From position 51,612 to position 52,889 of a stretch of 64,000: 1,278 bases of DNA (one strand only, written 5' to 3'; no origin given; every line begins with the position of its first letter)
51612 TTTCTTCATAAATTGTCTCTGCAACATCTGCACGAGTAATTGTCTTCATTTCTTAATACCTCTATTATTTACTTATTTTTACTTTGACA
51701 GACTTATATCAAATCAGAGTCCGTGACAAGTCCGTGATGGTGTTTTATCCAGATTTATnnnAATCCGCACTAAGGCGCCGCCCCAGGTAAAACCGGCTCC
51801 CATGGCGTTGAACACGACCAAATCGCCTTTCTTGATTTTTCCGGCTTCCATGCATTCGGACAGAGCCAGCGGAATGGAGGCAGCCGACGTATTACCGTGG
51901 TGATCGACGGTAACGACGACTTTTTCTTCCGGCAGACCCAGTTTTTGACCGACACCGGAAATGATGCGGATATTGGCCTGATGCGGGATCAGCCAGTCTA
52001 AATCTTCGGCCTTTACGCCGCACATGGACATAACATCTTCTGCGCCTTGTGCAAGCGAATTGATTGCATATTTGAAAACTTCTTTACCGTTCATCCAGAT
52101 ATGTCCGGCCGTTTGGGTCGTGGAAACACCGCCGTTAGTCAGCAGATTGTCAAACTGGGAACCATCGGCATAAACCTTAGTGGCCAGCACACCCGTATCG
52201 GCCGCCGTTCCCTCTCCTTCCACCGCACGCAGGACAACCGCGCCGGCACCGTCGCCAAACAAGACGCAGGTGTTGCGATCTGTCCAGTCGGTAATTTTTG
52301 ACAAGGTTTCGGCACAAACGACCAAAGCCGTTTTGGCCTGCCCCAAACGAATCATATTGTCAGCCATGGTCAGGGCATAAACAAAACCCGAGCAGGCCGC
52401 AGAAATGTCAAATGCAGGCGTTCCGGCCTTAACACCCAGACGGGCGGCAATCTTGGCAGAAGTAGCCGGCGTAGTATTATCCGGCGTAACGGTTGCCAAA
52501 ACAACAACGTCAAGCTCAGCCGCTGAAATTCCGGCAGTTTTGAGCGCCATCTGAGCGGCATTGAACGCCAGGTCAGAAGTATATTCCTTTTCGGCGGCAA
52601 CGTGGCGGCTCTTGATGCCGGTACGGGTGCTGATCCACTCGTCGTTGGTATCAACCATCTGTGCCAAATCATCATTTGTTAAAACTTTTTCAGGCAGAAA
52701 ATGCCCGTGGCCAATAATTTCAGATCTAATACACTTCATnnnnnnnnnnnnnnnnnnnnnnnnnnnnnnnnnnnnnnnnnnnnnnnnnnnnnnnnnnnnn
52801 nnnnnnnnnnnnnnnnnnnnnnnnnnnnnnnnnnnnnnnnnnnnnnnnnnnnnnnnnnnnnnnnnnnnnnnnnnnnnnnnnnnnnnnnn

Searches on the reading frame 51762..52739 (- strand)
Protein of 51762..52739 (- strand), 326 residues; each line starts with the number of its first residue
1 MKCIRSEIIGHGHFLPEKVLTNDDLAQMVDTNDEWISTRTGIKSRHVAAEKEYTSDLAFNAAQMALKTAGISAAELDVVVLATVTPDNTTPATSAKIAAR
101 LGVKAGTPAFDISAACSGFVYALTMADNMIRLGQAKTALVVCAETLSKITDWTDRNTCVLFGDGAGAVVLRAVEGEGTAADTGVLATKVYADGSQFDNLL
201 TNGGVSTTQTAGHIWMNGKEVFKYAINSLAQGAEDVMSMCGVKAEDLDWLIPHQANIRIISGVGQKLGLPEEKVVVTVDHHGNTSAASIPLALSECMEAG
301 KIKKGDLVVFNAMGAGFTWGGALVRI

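Call 22: list_cluster_members(proteins=[window:51762-52739:-, window:50951-51355:-, window:54222-54737:-, window:58393-59109:+, window:59341-61086:+, window:61928-63145:+, window:44133-45848:-])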
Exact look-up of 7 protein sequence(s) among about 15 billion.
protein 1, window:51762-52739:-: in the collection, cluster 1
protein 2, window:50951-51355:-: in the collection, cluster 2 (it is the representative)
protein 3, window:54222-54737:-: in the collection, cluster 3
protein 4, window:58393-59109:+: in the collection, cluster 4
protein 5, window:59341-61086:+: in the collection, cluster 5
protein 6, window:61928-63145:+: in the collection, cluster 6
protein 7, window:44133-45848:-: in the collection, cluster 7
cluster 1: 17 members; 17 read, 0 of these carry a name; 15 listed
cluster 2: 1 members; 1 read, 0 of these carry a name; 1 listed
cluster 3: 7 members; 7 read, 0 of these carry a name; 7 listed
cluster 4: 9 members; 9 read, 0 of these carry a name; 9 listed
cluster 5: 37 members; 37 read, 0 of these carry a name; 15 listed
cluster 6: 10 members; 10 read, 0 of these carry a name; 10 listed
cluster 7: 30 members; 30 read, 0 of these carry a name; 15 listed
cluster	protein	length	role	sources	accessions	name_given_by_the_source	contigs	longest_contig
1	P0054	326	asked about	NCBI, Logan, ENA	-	-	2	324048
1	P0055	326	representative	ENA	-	-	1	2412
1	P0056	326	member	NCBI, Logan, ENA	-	-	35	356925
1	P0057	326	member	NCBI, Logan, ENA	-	-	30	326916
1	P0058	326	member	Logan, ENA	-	-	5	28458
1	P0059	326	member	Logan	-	-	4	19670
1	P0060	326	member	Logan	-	-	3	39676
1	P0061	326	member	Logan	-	-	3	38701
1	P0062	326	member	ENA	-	-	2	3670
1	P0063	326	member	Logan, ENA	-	-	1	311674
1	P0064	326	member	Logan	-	-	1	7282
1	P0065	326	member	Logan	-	-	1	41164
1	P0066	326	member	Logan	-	-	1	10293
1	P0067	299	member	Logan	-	-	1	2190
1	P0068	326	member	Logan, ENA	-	-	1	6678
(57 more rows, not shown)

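Call 37: find_homologous_proteins(query=window:51762-52739:-, max_evalue=1e-60)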
Query window:51762-52739:- (326 aa): 7968 proteins with E <= 1e-60 among 8000 candidates; the best 120 are listed.
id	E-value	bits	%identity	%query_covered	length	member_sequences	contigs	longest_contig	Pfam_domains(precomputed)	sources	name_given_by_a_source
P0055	3.9e-203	691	95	100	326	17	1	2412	PF08545.17,PF00108.30,PF08541.17,PF08392.19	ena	-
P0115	1.3e-187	640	89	100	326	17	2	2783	PF08545.17,PF00108.30,PF08541.17,PF08392.19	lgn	-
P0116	7.9e-187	638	89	100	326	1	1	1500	PF08545.17,PF00108.30,PF08541.17,PF08392.19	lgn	-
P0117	3.2e-186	636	89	100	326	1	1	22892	PF08545.17,PF00108.30,PF08541.17,PF08392.19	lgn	-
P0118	3.2e-184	629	87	100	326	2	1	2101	PF08545.17,PF00108.30,PF08541.17,PF08392.19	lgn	-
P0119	5.3e-184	628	87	100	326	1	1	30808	PF08545.17,PF00108.30,PF08541.17,PF08392.19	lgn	-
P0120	3.8e-183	626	85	100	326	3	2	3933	PF08545.17,PF00108.30,PF08541.17,PF08392.19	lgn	-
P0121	1.5e-182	624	86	100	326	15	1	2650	PF08545.17,PF00108.30,PF08541.17,PF08392.19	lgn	-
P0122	8.3e-181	618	84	100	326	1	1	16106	PF08545.17,PF00108.30,PF08541.17,PF08392.19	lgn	-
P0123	3.6e-180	616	85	100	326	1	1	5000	PF08545.17,PF00108.30,PF08541.17,PF08392.19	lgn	-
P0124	3.8e-180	616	83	100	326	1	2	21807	PF08545.17,PF00108.30,PF08541.17,PF08392.19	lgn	-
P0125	1.7e-179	614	84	100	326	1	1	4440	PF08545.17,PF00108.30,PF08541.17,PF08392.19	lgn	-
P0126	7.2e-179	612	84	100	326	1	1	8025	PF08545.17,PF00108.30,PF08541.17,PF08392.19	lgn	-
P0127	1.5e-178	611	82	100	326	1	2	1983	PF08545.17,PF00108.30,PF08541.17,PF08392.19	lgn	-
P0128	2.5e-178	610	84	100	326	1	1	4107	PF08545.17,PF00108.30,PF08541.17,PF08392.19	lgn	-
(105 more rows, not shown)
